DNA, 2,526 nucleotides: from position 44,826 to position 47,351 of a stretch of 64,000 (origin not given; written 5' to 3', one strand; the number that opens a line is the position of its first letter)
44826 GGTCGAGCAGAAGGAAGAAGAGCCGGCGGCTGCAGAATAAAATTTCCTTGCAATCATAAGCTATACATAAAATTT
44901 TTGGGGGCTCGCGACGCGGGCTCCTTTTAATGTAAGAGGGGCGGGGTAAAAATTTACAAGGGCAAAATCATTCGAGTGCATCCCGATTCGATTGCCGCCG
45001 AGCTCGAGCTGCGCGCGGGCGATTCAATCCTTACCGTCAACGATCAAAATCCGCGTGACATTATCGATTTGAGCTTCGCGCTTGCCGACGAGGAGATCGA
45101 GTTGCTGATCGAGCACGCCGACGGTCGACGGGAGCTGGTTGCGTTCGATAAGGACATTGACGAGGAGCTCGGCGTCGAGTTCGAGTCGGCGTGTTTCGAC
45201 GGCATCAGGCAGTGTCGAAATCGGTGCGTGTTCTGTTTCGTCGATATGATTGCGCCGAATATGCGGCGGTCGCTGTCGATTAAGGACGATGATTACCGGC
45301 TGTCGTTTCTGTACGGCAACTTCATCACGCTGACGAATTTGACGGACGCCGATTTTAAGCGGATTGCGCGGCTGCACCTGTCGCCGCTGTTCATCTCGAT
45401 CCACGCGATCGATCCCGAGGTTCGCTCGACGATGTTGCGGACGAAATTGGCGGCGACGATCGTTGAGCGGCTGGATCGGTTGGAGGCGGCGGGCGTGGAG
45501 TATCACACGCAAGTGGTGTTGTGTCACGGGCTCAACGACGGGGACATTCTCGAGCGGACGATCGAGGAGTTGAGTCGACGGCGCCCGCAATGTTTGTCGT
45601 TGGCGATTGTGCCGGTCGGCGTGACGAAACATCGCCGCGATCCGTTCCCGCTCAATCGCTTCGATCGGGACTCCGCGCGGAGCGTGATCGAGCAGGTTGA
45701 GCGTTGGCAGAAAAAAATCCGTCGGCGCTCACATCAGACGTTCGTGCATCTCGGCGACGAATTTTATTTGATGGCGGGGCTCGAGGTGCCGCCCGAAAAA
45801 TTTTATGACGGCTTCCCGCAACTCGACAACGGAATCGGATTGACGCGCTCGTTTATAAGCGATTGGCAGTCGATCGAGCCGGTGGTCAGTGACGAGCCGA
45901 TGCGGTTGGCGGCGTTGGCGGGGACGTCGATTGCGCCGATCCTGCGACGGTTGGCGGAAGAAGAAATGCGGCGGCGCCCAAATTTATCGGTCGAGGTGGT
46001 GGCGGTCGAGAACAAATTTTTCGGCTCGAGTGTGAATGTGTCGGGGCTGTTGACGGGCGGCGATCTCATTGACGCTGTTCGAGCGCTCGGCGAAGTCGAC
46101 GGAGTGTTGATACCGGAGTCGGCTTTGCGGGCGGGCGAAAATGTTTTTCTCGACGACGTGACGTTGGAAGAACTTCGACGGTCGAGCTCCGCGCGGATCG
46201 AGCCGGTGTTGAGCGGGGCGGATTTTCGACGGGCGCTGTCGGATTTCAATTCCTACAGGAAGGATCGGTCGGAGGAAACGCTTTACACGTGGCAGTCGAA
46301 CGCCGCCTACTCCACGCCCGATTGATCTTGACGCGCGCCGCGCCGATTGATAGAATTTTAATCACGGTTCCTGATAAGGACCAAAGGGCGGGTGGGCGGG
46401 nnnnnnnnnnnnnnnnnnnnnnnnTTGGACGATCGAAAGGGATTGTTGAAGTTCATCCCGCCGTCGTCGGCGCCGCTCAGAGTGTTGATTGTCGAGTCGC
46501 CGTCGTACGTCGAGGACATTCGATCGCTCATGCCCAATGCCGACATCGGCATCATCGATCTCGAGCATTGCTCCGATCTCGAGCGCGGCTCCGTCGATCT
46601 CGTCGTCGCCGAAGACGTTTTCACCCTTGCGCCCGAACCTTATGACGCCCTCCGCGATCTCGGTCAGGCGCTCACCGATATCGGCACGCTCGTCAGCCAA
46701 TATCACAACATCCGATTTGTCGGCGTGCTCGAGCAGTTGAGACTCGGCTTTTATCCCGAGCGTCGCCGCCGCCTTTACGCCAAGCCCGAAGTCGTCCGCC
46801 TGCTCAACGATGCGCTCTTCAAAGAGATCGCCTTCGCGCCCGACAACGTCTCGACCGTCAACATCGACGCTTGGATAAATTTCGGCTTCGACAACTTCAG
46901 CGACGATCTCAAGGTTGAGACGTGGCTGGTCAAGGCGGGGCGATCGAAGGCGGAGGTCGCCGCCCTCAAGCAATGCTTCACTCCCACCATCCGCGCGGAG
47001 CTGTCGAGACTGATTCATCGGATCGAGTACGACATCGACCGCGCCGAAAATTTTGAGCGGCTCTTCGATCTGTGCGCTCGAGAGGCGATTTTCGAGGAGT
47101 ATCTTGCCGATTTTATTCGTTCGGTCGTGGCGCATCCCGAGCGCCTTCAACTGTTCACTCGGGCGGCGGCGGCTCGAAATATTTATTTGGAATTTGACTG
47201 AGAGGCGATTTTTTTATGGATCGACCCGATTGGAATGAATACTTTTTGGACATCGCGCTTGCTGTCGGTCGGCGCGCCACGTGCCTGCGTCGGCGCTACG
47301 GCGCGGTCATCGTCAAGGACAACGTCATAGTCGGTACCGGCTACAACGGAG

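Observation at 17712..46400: Recurrent sense-strand G-quadruplex motif placed 24-27 nt upstream of start codons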

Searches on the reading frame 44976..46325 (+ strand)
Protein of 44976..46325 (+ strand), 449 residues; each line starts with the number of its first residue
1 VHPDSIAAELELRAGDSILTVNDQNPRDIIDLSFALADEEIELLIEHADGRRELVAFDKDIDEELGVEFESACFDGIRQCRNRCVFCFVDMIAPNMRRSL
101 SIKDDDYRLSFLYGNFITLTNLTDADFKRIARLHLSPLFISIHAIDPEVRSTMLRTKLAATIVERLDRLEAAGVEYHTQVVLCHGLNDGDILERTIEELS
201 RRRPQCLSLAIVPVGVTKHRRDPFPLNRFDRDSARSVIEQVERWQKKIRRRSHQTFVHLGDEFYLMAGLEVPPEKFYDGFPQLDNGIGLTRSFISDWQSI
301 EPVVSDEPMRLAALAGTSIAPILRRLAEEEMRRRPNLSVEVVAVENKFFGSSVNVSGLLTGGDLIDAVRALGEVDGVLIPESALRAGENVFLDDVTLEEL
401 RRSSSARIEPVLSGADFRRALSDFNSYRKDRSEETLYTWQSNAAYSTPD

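Call 14: search_protein_families(library=pfam, proteins=[window:44976-46325:+])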
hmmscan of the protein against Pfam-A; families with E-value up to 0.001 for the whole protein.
window:44976-46325:+ (449 aa): 4 families
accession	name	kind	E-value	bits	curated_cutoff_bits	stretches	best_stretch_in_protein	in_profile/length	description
PF04459.17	DUF512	-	3.8e-63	212.9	25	1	212-411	1-200/202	Protein of unknown function (DUF512)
PF19238.5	Radical_SAM_2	-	8.3e-63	211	26.7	1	59-208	1-150/151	Radical SAM-like domain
PF17820.7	PDZ_6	-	3.8e-09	36.6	27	1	2-46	6-53/54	PDZ domain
PF04055.27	Radical_SAM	-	1.6e-06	28.8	29.5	0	121-193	88-161/166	Radical SAM superfamily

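Call 33: find_related_loci(query=window:44976-46325:+, collection=metagenome_contigs, flank=2500)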
Query window:44976-46325:+ (449 aa) in metagenome_contigs; peptide patterns used: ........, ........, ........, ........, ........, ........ (x = any residue, [..] = any of these).
153 stretches matched a pattern; 58 encode a relative of the query (tblastn E <= 1e-3); 58 distinct loci.
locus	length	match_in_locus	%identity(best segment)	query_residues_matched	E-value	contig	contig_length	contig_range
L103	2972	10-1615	85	1-449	0e+0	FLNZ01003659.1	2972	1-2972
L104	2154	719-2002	65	3-427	0e+0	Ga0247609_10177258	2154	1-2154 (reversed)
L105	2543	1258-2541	64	1-424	0e+0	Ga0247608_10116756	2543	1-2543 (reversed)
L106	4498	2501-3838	62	5-448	0e+0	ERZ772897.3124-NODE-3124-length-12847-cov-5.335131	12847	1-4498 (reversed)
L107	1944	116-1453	62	5-448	0e+0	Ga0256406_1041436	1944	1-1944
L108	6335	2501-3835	62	5-448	0e+0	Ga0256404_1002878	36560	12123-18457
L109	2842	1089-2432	61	4-446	0e+0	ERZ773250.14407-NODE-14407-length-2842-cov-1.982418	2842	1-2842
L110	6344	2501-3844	62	4-446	0e+0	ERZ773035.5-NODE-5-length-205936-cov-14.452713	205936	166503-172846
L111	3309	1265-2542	60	1-423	0e+0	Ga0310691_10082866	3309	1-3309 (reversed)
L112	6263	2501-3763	59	1-421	4e-172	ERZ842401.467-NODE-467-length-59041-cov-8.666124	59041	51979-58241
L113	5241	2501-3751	60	1-423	1e-171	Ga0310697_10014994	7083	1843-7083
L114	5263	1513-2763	60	1-423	9e-172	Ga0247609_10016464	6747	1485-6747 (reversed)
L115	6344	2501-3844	61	4-446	0e+0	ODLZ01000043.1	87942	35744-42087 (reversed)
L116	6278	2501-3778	58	1-422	3e-170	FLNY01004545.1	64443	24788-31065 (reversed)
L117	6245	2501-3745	60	5-422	2e-170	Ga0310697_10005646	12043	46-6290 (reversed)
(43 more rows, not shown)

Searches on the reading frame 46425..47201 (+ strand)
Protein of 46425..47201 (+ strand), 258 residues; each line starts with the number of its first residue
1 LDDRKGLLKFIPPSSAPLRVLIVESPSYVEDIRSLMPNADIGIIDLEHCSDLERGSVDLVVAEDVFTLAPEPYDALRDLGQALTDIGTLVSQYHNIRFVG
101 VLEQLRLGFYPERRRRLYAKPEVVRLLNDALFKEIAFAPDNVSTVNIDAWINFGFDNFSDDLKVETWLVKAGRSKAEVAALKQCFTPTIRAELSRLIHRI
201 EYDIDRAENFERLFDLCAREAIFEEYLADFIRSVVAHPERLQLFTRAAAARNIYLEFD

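Call 14: search_protein_families(library=pfam, proteins=[window:46425-47201:+])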
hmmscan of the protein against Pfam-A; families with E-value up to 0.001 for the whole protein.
window:46425-47201:+ (258 aa): 0 families

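Call 15: find_encoding_contigs(protein=window:46425-47201:+, flank=10000, max_places=6)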
Protein window:46425-47201:+ (258 aa): no gene with exactly this product is on record in the collection.
